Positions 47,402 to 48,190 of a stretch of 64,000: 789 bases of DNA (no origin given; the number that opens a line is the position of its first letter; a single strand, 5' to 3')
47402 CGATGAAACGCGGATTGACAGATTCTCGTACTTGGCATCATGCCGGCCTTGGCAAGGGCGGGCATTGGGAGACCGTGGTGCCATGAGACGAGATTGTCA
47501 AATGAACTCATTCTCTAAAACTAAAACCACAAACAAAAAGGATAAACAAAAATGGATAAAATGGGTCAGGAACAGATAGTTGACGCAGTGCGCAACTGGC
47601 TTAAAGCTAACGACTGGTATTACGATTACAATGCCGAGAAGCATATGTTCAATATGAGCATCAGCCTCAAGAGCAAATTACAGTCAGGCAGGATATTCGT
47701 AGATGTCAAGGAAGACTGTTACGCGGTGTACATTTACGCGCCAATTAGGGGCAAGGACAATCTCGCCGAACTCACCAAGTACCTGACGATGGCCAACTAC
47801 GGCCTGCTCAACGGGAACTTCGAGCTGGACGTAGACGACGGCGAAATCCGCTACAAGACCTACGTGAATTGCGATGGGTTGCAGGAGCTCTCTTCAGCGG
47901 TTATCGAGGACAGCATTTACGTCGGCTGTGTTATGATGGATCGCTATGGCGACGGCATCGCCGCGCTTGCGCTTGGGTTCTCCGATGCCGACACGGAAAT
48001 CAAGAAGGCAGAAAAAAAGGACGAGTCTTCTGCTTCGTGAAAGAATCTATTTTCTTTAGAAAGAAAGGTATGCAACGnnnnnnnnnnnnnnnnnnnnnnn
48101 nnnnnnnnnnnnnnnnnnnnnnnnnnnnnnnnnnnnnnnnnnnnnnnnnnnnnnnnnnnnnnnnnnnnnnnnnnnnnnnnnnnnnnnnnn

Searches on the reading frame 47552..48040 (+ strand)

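Call 8: search_protein_families(library=pfam, proteins=[window:47552-48040:+], max_evalue=0.001)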
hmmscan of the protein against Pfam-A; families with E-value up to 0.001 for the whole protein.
window:47552-48040:+ (162 aa): 1 family
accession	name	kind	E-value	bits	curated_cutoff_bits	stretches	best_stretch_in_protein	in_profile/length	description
PF10722.14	YbjN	-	2.6e-05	24.9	22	1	10-135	2-123/126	Putative bacterial sensory transduction regulator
